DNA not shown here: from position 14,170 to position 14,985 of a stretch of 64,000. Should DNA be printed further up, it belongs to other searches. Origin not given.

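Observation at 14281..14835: Ail/Lom-family outer-membrane protein moron with its own terminator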

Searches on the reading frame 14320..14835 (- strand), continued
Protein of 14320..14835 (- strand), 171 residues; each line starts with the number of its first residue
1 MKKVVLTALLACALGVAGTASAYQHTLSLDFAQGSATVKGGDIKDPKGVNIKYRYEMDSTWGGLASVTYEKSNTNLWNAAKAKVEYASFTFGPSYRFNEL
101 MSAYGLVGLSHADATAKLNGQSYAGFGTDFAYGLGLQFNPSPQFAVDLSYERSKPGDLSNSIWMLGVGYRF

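Call 62: fold_search(model_id=the predicted structure, library=pdb)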
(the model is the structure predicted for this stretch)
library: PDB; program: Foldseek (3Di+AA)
matches with E <= 10: 1091; with E <= 0.001: 72
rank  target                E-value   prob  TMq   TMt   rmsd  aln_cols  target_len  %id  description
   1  3qrc_A                1.4e-18  1.00  0.78  0.86   2.9       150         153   41  The crystal structure of Ail, the attachment invasion locus protein of Yersinia pestis, in complex with the heparin an (released 2011-11-23)
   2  3qrc_B                2.4e-18  1.00  0.78  0.86   3.2       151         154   40  The crystal structure of Ail, the attachment invasion locus protein of Yersinia pestis, in complex with the heparin an (released 2011-11-23)
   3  3qra                  7.2e-18  1.00  0.80  0.90   2.5       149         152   41  The crystal structure of Ail, the attachment invasion locus protein of Yersinia pestis (released 2011-11-23)
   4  1qj9                  1.3e-14  1.00  0.76  0.87   2.7       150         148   34  CRYSTAL STRUCTURE OF THE OUTER MEMBRANE PROTEIN OMPX FROM ESCHERICHIA COLI (released 1999-10-06)
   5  2n2l_MODEL_1_A        4.7e-14  1.00  0.70  0.76   4.1       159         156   38  NMR structure of yersinia pestis ail (attachment invasion locus) in decylphosphocholine micelles calculated wi (released 2015-07-22)
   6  2m06_MODEL_1_A        5.6e-11  1.00  0.67  0.76   4.7       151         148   36  NMR structure of OmpX in phopspholipid nanodiscs (released 2012-12-12)
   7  9a2m_MODEL_1_A        2.0e-10  1.00  0.68  0.37   3.2       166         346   14  Model of E. coli OmpA by in-cell photo-crosslinking MS and deep learning (released 2023-02-24)
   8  2mnh_MODEL_1_A        4.1e-10  1.00  0.63  0.73   5.1       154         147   36  Refined structure of outer membrane protein x in nanodisc by measuring residual dipolar couplings (released 2015-03-18)
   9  9fzd_A                1.6e-09  1.00  0.69  0.68   3.2       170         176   16  Structure of OmpA-long in complex with nanobody Nb39 (released 2024-07-17)
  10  9fzc_A                1.6e-09  1.00  0.65  0.64   4.2       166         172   16  Structure of OmpA-short in complex with nanobody Nb01 (released 2024-07-17)
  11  1bxw                  5.0e-09  1.00  0.58  0.58   4.9       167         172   16  OUTER MEMBRANE PROTEIN A (OMPA) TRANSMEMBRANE DOMAIN (released 1998-10-14)
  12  1p4t                  6.7e-09  1.00  0.60  0.66   4.6       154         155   16  Crystal structure of Neisserial surface protein A (NspA) (released 2003-07-22)
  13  1qjp                  3.0e-08  1.00  0.53  0.63   4.8       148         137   18  HIGH RESOLUTION STRUCTURE OF THE OUTER MEMBRANE PROTEIN A (OMPA) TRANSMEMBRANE DOMAIN (released 2000-06-30)
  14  2f1v_A                6.9e-08  1.00  0.68  0.64   4.7       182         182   13  Outer membrane protein OmpW (released 2006-01-24)
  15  2x27                  7.7e-08  1.00  0.58  0.48   7.8       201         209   12  Crystal structure of the outer membrane protein OprG from Pseudomonas aeruginosa (released 2010-12-15)
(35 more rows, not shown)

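Call 65: find_related_loci(query=window:14320-14835:-, collection=genome_contigs, flank=3000)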
Query window:14320-14835:- (171 aa) in genome_contigs; peptide patterns used: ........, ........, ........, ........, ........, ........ (x = any residue, [..] = any of these).
174 stretches matched a pattern; 13 encode a relative of the query (tblastn E <= 1e-3); 13 distinct loci.
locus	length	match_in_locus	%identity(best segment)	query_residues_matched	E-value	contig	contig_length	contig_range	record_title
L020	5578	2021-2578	42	1-171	3e-37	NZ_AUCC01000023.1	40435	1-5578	Arsenophonus nasoniae DSM 15247 G468DRAFT_scaffold00023.23_C, whole genome shotgun sequence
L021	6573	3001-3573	38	1-171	6e-30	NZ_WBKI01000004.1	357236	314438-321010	Serratia proteamaculans strain CCUG 14510 contig_0000004, whole genome shotgun sequence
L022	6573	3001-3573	37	1-171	4e-29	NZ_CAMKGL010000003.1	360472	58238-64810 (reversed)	Serratia quinivorans isolate 6bc90734-a76c-11e8-a962-3c4a9275d6c8 ERS2677028SCcontig000003, whole genome shotgun sequenc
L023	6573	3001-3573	38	1-171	5e-29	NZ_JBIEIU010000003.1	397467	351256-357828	Serratia quinivorans strain W23_MBD1_M1 NODE_3_length_397467_cov_93.387589, whole genome shotgun sequence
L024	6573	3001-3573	37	1-171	2e-28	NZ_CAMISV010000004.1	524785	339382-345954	Serratia proteamaculans isolate 6e3de084-a76c-11e8-a962-3c4a9275d6c8 ERS2677070SCcontig000004, whole genome shotgun sequ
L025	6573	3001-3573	36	1-171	2e-27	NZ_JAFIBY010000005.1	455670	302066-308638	Serratia sp. PL17 Ga0418748_05, whole genome shotgun sequence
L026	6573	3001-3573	36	1-171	8e-27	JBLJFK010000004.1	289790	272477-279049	Ewingella sp. S1.OA.A_B6 NODE_4_length_289790_cov_64.540480, whole genome shotgun sequence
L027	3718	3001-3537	37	1-171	6e-26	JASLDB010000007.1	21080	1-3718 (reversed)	MAG: Neisseriaceae bacterium isolate SHSU_advanced.final.49 k67_21044935, whole genome shotgun sequence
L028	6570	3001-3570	38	3-171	1e-24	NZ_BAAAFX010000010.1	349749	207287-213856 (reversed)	Tatumella terrea strain JCM 8887 sequence10, whole genome shotgun sequence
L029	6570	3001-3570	37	3-171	1e-24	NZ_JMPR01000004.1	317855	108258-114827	Tatumella ptyseos ATCC 33301 GTPT.assembly.004, whole genome shotgun sequence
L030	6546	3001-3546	34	1-171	1e-23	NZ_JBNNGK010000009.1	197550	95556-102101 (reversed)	Serratia sp. NPDC078593 NPDC078593_64_G6.ctg-0009, whole genome shotgun sequence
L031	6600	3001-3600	31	1-171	3e-17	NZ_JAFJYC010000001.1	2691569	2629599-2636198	Candidatus Sodalis endolongispinus isolate SOD 1, whole genome shotgun sequence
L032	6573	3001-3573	37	1-171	2e-28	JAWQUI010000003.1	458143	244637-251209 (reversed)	Pseudomonas lundensis strain I31 NODE_3_length_458143_cov_354.079006, whole genome shotgun sequence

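Call 66: find_related_loci(query=window:14320-14835:-, collection=viral_contigs, flank=3000)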
Query window:14320-14835:- (171 aa) in viral_contigs; peptide patterns used: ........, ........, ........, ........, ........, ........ (x = any residue, [..] = any of these).
18 stretches matched a pattern; 12 encode a relative of the query (tblastn E <= 1e-3); 12 distinct loci.
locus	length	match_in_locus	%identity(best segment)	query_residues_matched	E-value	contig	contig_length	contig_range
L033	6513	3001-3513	99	1-171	1e-114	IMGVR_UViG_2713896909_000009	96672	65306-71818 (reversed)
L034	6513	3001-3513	99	1-171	1e-114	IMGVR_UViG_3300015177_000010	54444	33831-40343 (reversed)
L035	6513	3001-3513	99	1-171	1e-114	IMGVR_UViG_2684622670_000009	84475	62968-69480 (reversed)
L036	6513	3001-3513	99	1-171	4e-114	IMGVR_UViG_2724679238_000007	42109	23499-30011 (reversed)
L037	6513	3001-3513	96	1-171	9e-111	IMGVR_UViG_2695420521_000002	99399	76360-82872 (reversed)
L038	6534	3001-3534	46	1-171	5e-44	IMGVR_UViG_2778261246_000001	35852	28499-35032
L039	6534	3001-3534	44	1-171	8e-43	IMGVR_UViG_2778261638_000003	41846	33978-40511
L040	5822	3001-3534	44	1-171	8e-43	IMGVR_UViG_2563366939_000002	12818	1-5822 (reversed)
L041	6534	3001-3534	44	1-171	8e-43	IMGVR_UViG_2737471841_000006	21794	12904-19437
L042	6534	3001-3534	44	1-171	8e-43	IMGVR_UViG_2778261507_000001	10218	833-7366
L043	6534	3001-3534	44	1-171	8e-43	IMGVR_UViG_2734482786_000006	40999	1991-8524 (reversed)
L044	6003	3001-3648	33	1-171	1e-22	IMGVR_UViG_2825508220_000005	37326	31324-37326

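Call 70: search_protein_families(library=padloc, proteins=[window:14320-14835:-], max_evalue=0.01)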
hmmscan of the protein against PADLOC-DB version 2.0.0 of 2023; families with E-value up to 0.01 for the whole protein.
window:14320-14835:- (171 aa): 0 families

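Call 71: search_protein_families(library=phrogs, proteins=[window:14320-14835:-], max_evalue=0.001)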
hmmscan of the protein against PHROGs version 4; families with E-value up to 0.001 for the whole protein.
window:14320-14835:- (171 aa): 4 families
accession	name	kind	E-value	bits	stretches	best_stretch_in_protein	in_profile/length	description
phrog_108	-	other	2.6e-47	162.2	1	1-171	1-199/199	Lom outer membrane protein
phrog_21289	-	unknown function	9.3e-10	39.6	1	128-171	13-56/56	-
phrog_23544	-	unknown function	3.1e-07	31.7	1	5-59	8-61/63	-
phrog_17636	-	unknown function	0.00015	22.9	1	128-152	20-44/59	-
